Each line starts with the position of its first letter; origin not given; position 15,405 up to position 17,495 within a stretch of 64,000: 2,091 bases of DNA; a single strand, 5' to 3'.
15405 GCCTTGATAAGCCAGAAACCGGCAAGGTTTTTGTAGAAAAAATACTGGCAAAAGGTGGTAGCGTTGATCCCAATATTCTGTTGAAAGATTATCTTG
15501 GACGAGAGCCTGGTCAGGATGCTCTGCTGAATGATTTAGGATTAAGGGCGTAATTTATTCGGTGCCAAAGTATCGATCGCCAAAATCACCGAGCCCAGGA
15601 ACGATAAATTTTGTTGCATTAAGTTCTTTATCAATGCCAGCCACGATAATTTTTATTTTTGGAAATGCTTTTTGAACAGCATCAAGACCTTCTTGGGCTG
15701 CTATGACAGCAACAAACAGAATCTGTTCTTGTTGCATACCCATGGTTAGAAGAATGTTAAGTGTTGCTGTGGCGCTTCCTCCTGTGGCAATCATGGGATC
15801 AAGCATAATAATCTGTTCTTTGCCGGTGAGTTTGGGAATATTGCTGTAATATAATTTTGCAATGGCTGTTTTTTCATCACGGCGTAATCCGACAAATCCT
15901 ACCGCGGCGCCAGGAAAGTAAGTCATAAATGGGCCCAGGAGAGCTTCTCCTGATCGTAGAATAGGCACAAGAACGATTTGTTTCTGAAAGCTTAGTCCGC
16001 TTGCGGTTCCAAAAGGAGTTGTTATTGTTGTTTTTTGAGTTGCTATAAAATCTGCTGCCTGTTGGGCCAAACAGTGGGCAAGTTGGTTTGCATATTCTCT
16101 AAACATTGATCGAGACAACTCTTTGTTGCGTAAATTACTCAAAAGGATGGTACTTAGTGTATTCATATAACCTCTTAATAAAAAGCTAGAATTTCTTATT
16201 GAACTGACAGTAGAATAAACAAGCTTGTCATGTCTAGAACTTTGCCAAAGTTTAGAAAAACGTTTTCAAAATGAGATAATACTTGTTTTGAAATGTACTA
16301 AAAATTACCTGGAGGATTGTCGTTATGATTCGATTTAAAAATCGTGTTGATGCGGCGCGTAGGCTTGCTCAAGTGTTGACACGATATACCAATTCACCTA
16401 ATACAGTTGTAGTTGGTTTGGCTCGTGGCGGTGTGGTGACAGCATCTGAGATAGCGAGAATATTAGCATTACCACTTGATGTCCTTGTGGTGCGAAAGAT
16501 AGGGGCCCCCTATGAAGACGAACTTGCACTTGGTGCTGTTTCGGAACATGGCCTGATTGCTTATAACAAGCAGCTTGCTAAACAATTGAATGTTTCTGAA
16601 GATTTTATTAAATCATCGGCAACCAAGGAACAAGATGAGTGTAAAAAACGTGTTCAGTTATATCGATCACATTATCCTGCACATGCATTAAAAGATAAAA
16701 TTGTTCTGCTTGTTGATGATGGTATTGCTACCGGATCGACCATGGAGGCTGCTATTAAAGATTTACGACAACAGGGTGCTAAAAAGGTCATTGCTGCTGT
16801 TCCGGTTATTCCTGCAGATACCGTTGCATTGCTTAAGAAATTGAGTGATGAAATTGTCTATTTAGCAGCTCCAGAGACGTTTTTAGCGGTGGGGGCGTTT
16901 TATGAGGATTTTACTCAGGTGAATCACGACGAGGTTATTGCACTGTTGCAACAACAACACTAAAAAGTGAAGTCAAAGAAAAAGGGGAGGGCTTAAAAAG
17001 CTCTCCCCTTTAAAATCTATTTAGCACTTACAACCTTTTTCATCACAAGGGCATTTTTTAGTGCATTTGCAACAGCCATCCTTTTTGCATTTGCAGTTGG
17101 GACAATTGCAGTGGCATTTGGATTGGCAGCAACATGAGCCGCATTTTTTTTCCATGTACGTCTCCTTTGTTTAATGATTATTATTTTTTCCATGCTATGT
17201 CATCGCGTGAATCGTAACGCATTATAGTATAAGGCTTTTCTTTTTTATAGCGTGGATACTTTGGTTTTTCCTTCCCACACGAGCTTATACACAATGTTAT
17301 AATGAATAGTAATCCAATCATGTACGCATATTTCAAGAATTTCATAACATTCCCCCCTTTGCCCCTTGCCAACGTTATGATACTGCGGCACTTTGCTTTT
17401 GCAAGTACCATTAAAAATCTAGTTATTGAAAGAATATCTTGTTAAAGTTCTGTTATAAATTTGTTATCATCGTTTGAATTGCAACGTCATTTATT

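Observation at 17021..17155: Unlisted 44-codon ORF encoding a 36%-cysteine, metallothionein-like peptide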

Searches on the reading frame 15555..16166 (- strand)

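Call 3: search_protein_families(library=pfam, proteins=[window:15555-16166:-], max_evalue=10)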
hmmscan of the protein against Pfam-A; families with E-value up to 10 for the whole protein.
window:15555-16166:- (203 aa): 4 families
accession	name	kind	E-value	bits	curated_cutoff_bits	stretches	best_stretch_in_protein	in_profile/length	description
PF14681.12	UPRTase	-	2.6e-64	216.9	27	1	6-202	8-206/206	Uracil phosphoribosyltransferase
PF24390.1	PRTase-CE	-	1.9e-06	28.4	27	1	103-181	92-174/253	PRTase-CE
PF00156.33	Pribosyltran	-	1.3e-05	25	26.3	1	61-170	28-139/158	Phosphoribosyl transferase domain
PF02391.22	MoaE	-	0.11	13.2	23.4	1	86-157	21-95/114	MoaE protein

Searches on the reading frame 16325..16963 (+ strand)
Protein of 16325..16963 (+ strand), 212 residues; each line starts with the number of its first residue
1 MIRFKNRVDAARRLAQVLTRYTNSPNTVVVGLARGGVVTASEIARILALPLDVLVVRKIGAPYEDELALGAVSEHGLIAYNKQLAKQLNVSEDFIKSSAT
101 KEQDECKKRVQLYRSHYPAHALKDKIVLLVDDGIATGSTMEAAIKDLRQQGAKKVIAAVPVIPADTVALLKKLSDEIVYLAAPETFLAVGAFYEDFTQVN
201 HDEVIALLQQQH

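Call 3: search_protein_families(library=pfam, proteins=[window:16325-16963:+], max_evalue=10)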
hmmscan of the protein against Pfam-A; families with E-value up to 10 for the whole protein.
window:16325-16963:+ (212 aa): 5 families
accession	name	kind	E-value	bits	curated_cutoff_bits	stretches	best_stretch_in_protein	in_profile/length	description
PF00156.33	Pribosyltran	-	1.5e-21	76.8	26.3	1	6-161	10-124/158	Phosphoribosyl transferase domain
PF14681.12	UPRTase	-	7.5e-07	29.3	27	1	103-166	100-163/206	Uracil phosphoribosyltransferase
PF15609.12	PRTase_2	-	0.00032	20.7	28.8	1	119-161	114-156/188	Phosphoribosyl transferase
PF10450.15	POC1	-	0.0038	16.7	22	1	87-185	92-191/273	POC1 chaperone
PF24390.1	PRTase-CE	-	0.035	14.4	27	1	99-152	92-133/253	PRTase-CE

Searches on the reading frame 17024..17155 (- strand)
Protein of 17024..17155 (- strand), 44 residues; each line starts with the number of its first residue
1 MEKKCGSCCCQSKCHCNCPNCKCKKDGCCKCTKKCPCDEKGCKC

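Call 3: search_protein_families(library=pfam, proteins=[window:17024-17155:-], max_evalue=10)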
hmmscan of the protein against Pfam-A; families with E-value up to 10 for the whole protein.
seq(44 aa): 0 families

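Call 6: find_homologous_proteins(query=window:17024-17155:-, max_evalue=10)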
Query seq(44 aa): no candidate shares three 5-residue words with the query. No homologue found.

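Call 17: search_protein_representatives(protein=window:17024-17155:-)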
Query: 44 residues. Proteins with E-value up to 0.001 (for the whole library): 2; up to 1e-10: 1; up to 1e-30: 0. The best 2 are listed.
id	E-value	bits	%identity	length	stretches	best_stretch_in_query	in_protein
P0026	8.0e-12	60.5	46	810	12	23-38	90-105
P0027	1.6e-07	47.0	29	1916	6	5-41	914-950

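Call 22: search_protein_families(library=ncbifam, proteins=[window:17024-17155:-], max_evalue=10)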
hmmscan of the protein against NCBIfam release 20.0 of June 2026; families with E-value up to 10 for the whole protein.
seq(44 aa): 0 families

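Call 28: search_solved_structures(query=window:17024-17155:-, max_evalue=10, show_alignments=3)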
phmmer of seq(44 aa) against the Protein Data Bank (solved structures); distinct sequences matched with E-value up to 10: 5.
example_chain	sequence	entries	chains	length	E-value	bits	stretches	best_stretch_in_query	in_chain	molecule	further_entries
6e13_A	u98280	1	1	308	0.14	15.9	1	13-34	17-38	Coenzyme PQQ synthesis protein B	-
4z5y_A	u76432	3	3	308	0.16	15.7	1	14-34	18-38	Coenzyme PQQ synthesis protein B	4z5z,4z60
4z67_A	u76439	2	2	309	0.16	15.7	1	14-34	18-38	Coenzyme PQQ synthesis protein B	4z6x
1xto_A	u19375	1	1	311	0.17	15.7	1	14-34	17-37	Coenzyme PQQ synthesis protein B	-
3jxp_A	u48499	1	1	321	0.18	15.6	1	14-34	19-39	Coenzyme PQQ synthesis protein B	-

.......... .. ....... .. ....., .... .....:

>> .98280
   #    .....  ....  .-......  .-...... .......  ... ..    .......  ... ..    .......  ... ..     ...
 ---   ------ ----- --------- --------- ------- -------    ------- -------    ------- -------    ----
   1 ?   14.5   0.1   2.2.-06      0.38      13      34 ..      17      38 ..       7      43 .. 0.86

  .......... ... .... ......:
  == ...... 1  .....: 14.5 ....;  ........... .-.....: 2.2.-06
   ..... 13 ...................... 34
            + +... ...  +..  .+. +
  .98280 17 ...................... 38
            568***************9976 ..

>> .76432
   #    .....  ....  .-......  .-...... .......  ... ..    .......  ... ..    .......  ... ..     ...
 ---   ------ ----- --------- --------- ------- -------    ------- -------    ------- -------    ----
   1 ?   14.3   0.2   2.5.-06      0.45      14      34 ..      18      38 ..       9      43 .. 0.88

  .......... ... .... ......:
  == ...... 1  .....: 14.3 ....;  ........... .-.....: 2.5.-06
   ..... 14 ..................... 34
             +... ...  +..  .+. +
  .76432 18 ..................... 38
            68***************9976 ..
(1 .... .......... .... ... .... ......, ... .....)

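Call 30: find_homologous_proteins(query=A2, max_evalue=1)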
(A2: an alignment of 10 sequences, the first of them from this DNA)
Query A2 (10 sequences): 712 candidates shared short words with the query, none scored E <= 1.

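Call 35: list_cluster_members(proteins=[window:17024-17155:-, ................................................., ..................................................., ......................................, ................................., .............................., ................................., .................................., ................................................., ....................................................])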
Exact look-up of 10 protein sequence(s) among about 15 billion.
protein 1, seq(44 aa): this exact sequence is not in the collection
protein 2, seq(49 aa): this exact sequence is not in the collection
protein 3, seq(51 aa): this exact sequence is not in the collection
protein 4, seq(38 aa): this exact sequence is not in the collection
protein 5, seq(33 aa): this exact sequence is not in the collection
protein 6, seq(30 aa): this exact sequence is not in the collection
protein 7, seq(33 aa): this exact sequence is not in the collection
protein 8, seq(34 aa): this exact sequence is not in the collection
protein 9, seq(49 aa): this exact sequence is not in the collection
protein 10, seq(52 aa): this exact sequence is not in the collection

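Call 67: predict_structure(protein=window:17024-17155:-)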
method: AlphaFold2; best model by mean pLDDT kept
length: 44 residues; sequences in the alignment: 1
mean_pLDDT: 70.3   pTM: 0.42
mean pLDDT of the five models: 70.3, 69.7, 62.4, 61.6, 55.4
residues with pLDDT >= 90: 0; 70-90: 26; 50-70: 13; < 50: 5
segments of 3 or more residues with pLDDT < 50: 1-4
pLDDT, mean of each block of 10 residues (from residue 1): 60 77 83 69 51
secondary structure, 60 per line:
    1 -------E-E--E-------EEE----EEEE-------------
elements in order: E21-23 E28-31

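Call 69: fold_search(model_id=the predicted structure, library=pdb)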
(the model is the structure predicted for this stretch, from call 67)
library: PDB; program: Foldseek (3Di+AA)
matches with E <= 10: 4; with E <= 0.001: 0
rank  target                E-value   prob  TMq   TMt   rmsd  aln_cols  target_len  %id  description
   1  2r33_A                5.6e+00  0.02  0.28  0.24   2.3        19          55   42  Crystal structure of a Bowman-Birk inhibitor from Vigna unguiculata seeds (released 2007-11-27)
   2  2b38_MODEL_1_A        9.1e+00  0.09  0.43  0.56   1.5        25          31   28  Solution structure of kalata B8 (released 2006-01-31)
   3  2isy_A                9.1e+00  0.04  0.30  0.10   1.1        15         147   20  Crystal structure of the nickel-activated two-domain iron-dependent regulator (IdeR) (released 2007-02-13)
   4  1fx7_A                9.7e+00  0.04  0.31  0.06   1.0        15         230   20  CRYSTAL STRUCTURE OF THE IRON-DEPENDENT REGULATOR (IDER) FROM MYCOBACTERIUM TUBERCULOSIS (released 2001-03-07)

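Call 78: search_solved_structures(query=A3, max_evalue=10, show_alignments=2)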
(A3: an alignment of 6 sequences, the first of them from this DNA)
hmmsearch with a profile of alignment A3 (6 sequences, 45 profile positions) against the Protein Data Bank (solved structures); distinct sequences matched with E-value up to 10: 2.
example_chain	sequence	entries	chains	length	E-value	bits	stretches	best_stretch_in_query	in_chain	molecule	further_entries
1qjl_A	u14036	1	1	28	5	10.5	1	17-45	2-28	METALLOTHIONEIN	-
1dft_A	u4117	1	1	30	6.1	10.2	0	20-45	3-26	METALLOTHIONEIN-1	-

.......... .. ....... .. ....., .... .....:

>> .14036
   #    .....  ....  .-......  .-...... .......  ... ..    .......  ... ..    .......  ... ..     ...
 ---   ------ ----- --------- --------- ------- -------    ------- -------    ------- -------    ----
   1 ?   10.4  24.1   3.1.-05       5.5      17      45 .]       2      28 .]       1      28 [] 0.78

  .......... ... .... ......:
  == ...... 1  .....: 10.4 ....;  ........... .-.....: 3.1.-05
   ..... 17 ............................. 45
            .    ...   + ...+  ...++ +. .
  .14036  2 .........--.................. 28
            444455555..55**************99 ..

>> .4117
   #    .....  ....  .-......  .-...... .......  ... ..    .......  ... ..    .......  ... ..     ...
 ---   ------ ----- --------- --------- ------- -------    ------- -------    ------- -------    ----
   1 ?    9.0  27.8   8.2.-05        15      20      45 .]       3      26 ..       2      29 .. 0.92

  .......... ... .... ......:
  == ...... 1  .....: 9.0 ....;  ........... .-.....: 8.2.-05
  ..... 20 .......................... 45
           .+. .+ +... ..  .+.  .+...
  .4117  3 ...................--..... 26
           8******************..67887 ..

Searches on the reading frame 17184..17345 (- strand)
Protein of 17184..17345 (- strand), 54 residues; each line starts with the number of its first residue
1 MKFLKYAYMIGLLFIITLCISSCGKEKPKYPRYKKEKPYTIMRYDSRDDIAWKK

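Call 3: search_protein_families(library=pfam, proteins=[window:17184-17345:-], max_evalue=10)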
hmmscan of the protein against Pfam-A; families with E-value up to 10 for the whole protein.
seq(54 aa): 1 family
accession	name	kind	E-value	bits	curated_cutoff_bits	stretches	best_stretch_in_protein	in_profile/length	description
PF09716.15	ETRAMP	-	0.14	12.6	29.1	1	1-34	1-32/81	Malarial early transcribed membrane protein (ETRAMP)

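Call 22: search_protein_families(library=ncbifam, proteins=[window:17184-17345:-], max_evalue=10)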
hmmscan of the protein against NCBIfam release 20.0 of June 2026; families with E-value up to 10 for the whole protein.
seq(54 aa): 0 families
